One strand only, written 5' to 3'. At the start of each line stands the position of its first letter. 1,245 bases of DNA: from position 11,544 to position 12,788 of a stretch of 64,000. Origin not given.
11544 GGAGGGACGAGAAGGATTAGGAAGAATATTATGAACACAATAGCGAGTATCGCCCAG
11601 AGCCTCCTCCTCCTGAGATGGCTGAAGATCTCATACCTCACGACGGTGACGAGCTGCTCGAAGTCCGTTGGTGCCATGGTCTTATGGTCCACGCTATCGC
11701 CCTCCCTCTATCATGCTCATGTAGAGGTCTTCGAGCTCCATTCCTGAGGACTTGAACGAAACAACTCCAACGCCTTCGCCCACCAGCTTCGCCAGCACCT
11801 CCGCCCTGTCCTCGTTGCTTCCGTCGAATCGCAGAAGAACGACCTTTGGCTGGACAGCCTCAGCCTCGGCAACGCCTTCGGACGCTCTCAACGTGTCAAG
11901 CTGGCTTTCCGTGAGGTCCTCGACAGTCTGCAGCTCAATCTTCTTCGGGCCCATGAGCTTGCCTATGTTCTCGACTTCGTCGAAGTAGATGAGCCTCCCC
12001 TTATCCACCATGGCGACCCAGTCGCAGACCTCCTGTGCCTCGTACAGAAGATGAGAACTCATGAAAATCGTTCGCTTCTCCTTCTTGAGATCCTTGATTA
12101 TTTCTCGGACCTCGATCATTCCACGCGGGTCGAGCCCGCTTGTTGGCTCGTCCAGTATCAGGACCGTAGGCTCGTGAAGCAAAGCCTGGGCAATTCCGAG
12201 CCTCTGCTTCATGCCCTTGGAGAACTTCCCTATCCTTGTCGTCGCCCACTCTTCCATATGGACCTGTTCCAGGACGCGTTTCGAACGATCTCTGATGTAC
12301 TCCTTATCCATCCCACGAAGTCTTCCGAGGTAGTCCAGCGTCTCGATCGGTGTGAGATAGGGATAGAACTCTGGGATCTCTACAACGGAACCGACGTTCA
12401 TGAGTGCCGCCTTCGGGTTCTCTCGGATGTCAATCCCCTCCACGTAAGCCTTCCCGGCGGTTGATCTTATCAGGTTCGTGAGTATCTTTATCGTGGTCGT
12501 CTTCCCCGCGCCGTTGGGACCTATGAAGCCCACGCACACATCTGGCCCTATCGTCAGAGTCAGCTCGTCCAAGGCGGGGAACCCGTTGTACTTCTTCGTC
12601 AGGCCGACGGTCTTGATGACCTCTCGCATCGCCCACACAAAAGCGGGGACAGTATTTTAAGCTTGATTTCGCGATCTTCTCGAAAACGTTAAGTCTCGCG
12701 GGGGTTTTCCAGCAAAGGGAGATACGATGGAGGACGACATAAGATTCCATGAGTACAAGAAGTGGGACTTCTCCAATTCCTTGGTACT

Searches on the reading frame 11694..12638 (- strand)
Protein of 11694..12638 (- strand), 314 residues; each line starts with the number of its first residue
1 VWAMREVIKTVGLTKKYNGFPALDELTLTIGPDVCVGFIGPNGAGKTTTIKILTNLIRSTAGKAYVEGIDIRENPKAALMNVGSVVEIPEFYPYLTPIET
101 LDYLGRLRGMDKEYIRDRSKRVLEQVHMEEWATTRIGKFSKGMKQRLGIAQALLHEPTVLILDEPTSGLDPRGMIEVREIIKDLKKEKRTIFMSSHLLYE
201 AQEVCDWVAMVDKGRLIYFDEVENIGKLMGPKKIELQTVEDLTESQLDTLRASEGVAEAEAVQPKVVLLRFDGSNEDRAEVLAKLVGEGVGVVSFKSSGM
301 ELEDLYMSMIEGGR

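Call 53: find_encoding_contigs(protein=window:11694-12638:-, flank=10000, max_places=1)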
Protein window:11694-12638:- (314 aa): no gene with exactly this product is on record in the collection.

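Call 55: search_protein_families(library=pfam, proteins=[window:11694-12638:-], max_evalue=0.00001)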
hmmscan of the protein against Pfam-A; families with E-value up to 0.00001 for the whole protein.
window:11694-12638:- (314 aa): 2 families
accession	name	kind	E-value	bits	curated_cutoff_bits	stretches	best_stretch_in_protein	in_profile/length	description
PF00005.33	ABC_tran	-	1.5e-27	97.3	25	1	23-167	1-137/137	ABC transporter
PF13304.12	AAA_21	-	1.4e-15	58.6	27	1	122-198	221-300/304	AAA domain, putative AbiEii toxin, Type IV TA system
